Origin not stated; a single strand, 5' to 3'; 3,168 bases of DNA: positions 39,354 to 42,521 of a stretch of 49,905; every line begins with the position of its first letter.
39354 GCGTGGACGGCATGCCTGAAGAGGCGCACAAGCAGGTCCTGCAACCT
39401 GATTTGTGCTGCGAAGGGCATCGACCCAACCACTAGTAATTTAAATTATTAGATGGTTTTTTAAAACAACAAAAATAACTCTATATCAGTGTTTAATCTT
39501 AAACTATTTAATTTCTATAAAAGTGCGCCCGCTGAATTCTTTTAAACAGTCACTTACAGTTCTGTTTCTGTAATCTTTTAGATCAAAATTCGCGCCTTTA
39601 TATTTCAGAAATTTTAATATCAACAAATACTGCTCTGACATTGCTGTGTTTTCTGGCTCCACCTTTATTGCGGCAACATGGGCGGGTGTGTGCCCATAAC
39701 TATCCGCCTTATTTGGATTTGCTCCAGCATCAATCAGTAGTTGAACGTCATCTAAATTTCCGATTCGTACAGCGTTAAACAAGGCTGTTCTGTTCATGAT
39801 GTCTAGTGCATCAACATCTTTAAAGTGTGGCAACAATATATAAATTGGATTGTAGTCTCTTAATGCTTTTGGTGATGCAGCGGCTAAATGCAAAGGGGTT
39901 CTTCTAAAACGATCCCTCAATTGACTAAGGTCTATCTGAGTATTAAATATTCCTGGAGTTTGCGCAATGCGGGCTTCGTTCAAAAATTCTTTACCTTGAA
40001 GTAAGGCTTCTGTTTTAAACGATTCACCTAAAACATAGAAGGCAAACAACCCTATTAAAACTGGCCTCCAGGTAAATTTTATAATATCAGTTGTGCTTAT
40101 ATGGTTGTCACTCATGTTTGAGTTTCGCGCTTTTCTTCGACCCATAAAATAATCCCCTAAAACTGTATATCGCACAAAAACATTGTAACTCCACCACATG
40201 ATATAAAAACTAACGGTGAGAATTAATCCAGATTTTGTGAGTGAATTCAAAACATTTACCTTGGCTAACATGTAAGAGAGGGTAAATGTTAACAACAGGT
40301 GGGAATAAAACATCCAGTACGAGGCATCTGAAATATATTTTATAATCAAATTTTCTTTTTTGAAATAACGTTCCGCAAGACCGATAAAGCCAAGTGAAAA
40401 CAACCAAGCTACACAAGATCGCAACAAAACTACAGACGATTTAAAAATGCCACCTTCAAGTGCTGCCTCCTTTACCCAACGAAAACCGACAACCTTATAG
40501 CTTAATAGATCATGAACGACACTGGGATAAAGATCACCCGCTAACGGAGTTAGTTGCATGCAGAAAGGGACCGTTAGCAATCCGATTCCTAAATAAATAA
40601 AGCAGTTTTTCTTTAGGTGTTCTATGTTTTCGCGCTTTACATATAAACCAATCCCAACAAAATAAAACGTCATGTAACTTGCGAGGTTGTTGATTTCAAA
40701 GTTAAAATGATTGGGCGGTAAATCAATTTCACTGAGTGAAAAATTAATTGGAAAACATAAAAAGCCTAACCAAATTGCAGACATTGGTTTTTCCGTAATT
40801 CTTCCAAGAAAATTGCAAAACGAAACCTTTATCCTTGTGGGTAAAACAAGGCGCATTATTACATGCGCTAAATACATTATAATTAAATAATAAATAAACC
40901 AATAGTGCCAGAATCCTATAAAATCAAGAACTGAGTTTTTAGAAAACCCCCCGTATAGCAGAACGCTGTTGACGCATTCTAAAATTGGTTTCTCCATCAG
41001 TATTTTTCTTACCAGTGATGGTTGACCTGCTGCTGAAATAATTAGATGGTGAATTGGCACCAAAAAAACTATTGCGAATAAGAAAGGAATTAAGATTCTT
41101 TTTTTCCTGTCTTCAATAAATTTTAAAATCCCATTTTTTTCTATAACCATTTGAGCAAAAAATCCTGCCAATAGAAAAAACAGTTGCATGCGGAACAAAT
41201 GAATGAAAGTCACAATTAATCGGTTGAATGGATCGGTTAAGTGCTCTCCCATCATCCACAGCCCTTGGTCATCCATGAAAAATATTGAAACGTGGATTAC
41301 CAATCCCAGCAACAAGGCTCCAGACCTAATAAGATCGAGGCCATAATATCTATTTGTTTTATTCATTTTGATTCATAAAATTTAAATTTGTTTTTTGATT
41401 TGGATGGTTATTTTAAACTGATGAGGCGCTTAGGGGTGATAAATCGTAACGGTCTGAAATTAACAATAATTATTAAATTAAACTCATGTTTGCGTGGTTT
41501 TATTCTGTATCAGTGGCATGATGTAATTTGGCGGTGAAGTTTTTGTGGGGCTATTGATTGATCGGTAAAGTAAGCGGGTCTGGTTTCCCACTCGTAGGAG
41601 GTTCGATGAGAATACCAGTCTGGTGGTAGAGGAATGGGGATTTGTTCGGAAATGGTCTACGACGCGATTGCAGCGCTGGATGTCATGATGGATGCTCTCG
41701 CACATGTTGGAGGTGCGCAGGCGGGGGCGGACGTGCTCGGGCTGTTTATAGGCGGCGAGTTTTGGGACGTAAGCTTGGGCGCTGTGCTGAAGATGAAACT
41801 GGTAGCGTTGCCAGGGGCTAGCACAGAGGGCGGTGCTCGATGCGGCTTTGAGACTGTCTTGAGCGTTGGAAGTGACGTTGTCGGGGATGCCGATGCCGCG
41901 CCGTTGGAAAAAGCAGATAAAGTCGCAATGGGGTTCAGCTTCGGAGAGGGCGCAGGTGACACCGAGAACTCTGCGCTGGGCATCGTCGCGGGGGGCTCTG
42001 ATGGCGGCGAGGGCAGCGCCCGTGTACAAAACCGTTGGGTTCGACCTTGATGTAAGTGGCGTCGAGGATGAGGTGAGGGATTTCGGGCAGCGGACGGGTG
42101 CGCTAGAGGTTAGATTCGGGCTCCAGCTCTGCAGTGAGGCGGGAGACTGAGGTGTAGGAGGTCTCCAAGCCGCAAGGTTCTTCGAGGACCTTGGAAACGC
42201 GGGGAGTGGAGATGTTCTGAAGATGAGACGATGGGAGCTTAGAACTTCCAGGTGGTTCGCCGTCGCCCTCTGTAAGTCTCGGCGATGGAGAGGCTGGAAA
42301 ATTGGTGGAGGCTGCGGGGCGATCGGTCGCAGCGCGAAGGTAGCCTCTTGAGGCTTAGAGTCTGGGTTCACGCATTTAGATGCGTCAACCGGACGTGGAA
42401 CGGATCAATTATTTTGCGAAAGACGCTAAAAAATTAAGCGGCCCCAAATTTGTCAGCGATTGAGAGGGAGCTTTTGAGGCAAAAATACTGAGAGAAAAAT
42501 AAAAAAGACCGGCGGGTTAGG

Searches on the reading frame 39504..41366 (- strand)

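Call 107: search_protein_families(library=pfam, proteins=[window:39504-41366:-], max_evalue=0.001)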
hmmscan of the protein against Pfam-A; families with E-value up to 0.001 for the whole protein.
window:39504-41366:- (620 aa): 6 families
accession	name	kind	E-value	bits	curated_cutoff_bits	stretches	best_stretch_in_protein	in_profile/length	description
PF01757.29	Acyl_transf_3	-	1.1e-21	77.7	31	1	8-391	2-322/326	Acyltransferase domain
PF12796.13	Ank_2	-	2.6e-15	57.2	27.3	2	492-598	1-90/90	Ankyrin repeats (3 copies)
PF00023.36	Ank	-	3.4e-10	40.1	21.1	0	525-555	2-32/33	Ankyrin repeat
PF13637.12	Ank_4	-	1.2e-08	35.4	22.7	0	511-545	16-50/50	Ankyrin repeats (many copies)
PF13606.12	Ank_3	-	3e-06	27.5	22.3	0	525-552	2-29/30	Ankyrin repeat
PF13857.12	Ank_5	-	6e-05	23.8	27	0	517-565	8-56/56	Ankyrin repeats (many copies)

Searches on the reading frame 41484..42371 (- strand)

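Call 108: search_protein_families(library=pfam, proteins=[window:41484-42371:-], max_evalue=1)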
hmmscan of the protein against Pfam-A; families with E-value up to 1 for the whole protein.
window:41484-42371:- (295 aa): 1 family
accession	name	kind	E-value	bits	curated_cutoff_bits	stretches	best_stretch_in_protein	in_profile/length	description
PF00872.24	Transposase_mut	-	3.6e-05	23.3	21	2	129-204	191-267/379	Transposase, Mutator family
